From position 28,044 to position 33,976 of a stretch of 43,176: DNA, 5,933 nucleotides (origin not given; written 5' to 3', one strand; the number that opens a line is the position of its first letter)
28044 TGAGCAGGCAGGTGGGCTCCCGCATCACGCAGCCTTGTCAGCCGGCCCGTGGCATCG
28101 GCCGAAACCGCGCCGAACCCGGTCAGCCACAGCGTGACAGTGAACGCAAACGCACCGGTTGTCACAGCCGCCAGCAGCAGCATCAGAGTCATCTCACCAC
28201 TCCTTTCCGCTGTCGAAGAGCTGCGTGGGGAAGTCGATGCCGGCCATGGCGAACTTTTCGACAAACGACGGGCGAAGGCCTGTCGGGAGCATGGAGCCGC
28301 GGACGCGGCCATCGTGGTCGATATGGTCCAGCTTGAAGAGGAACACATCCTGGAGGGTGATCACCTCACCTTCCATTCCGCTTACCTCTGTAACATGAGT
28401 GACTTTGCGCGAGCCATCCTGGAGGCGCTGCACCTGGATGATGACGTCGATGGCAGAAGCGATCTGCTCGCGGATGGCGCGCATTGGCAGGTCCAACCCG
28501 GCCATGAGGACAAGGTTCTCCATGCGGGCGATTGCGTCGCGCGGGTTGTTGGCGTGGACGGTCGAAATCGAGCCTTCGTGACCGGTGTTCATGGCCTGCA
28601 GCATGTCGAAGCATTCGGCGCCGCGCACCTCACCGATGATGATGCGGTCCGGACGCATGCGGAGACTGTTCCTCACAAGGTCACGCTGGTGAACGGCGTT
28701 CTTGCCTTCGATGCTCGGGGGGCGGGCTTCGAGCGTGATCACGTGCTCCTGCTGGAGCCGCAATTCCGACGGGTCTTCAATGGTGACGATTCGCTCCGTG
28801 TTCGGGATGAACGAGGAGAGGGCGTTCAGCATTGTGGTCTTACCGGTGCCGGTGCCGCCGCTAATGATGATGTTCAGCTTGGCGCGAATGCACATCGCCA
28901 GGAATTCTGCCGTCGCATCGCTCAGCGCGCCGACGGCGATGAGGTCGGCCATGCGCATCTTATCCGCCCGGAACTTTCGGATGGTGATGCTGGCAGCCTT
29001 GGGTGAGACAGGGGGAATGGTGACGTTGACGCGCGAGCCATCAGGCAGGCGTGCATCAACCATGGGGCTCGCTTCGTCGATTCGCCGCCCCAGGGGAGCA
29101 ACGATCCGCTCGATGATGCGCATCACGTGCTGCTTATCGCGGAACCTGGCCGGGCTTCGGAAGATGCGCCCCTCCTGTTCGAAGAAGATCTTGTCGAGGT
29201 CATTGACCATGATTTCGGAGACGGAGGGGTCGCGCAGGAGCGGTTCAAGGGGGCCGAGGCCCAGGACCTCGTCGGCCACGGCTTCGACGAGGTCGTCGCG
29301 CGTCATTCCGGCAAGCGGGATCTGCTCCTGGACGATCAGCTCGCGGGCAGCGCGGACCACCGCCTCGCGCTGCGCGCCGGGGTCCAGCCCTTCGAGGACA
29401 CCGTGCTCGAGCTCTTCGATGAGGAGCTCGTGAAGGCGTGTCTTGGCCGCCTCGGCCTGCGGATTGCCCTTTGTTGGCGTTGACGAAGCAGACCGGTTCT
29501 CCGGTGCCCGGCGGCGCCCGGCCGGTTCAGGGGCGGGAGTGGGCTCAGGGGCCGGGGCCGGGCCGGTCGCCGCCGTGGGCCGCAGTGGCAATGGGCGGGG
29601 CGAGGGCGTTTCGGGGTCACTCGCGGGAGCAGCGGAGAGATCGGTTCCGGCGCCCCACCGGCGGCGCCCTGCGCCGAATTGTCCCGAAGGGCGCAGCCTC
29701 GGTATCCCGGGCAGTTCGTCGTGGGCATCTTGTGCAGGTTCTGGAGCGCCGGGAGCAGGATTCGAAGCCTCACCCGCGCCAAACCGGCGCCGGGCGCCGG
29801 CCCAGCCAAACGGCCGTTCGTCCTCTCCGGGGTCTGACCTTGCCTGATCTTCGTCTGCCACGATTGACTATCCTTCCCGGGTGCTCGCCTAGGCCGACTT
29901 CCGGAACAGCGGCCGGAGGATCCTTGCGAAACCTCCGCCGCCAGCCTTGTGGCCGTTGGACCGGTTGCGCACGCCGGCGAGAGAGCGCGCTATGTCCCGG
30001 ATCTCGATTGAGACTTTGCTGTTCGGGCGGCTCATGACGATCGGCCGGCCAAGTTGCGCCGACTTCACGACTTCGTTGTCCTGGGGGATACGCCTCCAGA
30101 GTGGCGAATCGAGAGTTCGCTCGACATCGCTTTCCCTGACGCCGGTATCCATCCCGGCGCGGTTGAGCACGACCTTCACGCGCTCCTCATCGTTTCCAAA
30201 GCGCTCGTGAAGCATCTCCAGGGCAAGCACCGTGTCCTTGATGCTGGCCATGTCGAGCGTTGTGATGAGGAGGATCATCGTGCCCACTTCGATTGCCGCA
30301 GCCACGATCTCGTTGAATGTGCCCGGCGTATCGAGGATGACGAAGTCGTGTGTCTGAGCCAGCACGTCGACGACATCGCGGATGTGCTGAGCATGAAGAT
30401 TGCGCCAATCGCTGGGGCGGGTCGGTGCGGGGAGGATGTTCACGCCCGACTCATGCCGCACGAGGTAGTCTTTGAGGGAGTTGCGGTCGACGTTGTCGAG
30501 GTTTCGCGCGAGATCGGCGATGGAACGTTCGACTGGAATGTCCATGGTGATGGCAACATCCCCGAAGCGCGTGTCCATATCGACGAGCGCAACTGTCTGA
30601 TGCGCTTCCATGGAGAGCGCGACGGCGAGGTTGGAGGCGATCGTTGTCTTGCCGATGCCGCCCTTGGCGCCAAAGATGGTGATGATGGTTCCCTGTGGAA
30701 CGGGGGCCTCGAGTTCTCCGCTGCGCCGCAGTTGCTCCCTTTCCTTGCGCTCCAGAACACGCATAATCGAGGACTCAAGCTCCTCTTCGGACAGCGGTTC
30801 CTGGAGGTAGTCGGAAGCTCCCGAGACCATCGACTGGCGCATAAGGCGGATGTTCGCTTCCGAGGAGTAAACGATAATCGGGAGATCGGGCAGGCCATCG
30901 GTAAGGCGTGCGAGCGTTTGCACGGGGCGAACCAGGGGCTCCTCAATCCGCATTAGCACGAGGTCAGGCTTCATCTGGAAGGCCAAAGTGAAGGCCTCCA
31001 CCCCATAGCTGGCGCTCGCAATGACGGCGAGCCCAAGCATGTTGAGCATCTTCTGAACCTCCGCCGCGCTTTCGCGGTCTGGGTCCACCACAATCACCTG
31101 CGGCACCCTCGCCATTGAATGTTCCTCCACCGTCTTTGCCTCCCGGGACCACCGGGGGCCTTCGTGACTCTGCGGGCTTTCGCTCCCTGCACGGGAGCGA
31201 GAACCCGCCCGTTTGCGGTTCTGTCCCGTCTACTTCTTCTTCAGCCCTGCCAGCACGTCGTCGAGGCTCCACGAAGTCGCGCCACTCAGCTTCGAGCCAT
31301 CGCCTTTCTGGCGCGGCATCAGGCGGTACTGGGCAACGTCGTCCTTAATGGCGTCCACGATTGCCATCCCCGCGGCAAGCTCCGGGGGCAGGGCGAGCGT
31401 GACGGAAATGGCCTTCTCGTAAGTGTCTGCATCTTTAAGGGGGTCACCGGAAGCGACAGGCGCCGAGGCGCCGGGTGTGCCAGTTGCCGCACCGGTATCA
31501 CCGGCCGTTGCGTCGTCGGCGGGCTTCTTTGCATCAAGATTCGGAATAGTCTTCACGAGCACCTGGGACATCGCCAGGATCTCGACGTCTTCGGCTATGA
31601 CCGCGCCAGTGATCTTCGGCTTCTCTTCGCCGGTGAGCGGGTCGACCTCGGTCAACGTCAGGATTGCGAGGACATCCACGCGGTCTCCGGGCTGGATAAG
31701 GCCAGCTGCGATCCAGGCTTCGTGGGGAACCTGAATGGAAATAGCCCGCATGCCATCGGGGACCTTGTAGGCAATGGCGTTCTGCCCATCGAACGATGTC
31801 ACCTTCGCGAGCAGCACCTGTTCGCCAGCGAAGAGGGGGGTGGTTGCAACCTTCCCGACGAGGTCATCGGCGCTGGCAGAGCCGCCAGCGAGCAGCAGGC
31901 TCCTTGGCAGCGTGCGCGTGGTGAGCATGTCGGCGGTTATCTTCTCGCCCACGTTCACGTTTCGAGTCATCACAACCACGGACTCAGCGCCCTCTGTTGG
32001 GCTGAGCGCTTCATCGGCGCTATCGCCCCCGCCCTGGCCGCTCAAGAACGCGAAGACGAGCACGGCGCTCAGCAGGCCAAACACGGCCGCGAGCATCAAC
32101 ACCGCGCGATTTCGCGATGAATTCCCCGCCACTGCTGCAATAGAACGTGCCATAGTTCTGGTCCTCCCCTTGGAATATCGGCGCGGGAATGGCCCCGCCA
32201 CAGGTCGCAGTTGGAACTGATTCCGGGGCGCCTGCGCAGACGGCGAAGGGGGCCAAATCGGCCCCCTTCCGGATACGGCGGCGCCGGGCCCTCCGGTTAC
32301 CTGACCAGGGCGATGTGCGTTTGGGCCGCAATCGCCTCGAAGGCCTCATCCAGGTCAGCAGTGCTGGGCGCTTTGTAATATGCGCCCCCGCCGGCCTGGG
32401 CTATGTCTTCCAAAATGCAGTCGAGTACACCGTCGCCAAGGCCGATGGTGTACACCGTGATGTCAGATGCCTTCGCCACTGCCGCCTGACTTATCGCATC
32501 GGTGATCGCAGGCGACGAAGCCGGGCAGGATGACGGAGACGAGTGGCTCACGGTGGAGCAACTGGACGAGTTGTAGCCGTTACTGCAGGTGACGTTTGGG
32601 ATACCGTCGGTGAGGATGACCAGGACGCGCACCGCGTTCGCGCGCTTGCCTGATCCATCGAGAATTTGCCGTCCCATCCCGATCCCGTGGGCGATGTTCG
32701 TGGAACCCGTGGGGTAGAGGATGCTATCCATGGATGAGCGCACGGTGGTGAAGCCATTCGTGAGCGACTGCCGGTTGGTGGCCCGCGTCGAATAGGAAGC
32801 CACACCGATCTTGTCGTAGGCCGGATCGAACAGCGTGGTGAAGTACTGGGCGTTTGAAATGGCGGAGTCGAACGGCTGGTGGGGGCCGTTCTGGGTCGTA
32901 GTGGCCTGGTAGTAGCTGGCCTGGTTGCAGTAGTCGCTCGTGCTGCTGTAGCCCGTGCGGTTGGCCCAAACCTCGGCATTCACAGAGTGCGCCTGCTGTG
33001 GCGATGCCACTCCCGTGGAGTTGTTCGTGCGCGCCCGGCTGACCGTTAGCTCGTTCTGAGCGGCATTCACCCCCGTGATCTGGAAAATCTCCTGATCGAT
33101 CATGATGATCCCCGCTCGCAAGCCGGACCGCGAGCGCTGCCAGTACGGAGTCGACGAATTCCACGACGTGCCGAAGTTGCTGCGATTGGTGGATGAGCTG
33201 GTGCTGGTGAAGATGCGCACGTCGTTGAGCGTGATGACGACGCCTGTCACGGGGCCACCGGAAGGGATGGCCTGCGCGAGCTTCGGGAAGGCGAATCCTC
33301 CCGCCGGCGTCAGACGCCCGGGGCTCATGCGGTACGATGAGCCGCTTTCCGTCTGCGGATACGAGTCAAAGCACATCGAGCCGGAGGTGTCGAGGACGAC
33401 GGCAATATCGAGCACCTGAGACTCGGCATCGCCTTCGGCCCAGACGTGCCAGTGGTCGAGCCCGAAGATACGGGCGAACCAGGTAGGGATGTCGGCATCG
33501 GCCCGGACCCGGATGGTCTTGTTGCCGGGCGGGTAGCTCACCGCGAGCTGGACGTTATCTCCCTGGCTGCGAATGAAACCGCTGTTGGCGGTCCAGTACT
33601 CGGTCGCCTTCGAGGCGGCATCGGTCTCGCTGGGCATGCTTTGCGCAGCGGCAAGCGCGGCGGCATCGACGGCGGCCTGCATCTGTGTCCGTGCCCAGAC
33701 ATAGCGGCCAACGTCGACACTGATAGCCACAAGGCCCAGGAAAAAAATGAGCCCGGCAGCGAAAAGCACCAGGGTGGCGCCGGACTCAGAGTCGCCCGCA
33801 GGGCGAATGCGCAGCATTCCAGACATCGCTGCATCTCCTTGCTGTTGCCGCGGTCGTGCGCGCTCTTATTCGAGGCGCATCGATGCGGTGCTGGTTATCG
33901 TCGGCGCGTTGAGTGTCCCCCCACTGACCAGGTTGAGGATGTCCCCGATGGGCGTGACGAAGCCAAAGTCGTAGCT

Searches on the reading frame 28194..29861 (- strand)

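Call 42: search_protein_families(library=pfam, proteins=[window:28194-29861:-], max_evalue=0.00001)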
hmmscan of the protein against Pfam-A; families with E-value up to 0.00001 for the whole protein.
window:28194-29861:- (555 aa): 1 family
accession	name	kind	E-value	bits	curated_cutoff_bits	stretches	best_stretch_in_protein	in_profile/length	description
PF00437.27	T2SSE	-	6.9e-68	229.4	24.9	1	201-481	4-278/370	Type II/IV secretion system protein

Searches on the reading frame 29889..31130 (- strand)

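Call 42: search_protein_families(library=pfam, proteins=[window:29889-31130:-], max_evalue=0.00001)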
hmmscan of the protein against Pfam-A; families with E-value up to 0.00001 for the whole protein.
window:29889-31130:- (413 aa): 6 families
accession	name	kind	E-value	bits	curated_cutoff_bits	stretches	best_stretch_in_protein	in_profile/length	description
PF10609.15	ParA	-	6.7e-14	52.3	27.1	1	148-384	4-245/246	NUBPL iron-transfer P-loop NTPase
PF01656.29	CbiA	-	2e-13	50.8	25.4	1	150-364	1-125/125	CobQ/CobB/MinD/ParA nucleotide binding domain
PF00072.30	Response_reg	-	1e-12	48.6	30.2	1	12-122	1-110/111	Response regulator receiver domain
PF13614.12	AAA_31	-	1.1e-12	48.7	27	1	148-295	2-152/177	AAA domain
PF09140.17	MipZ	-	1.3e-08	35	20.7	1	150-284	3-123/262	ATPase MipZ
PF06564.18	CBP_BcsQ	-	4.1e-08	33.5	21.3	1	149-296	3-151/234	Cellulose biosynthesis protein BcsQ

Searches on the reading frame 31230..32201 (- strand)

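Call 42: search_protein_families(library=pfam, proteins=[window:31230-32201:-], max_evalue=0.00001)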
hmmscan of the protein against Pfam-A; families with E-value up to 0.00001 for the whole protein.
window:31230-32201:- (323 aa): 2 families
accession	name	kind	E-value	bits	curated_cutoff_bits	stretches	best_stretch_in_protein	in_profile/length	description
PF16976.10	RcpC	-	1.8e-14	54.1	28.8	1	143-277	3-98/114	Flp pilus assembly protein RcpC/CpaB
PF08666.17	SAF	-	7.2e-11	42.9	21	1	75-132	3-60/63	SAF domain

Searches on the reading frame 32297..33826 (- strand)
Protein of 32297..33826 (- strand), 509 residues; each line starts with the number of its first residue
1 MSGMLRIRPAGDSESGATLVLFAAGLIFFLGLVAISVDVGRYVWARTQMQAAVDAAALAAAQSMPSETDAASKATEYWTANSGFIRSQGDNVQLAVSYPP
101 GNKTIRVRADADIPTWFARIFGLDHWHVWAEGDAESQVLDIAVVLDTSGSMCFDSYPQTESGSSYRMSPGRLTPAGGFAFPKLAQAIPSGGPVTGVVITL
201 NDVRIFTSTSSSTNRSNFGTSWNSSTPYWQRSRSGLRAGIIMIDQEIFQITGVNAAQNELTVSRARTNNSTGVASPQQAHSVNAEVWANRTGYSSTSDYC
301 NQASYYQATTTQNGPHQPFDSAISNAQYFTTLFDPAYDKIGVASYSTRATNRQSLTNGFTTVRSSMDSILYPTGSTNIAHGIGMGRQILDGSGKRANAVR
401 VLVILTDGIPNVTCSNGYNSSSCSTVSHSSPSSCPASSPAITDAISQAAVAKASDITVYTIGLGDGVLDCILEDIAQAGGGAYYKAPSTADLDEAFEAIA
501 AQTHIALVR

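Call 42: search_protein_families(library=pfam, proteins=[window:32297-33826:-], max_evalue=0.00001)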
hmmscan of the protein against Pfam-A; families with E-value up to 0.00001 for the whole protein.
window:32297-33826:- (509 aa): 3 families
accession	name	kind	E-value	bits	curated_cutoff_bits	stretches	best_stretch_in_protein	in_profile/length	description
PF00092.34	VWA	-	7.7e-14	52.7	23.8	1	322-497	20-173/174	von Willebrand factor type A domain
PF13400.11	Tad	-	8.1e-10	39.3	22.3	1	16-62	1-46/47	Putative Flp pilus-assembly TadE/G-like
PF13519.12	VWA_2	-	2.6e-09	38.1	27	1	317-408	19-106/107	von Willebrand factor type A domain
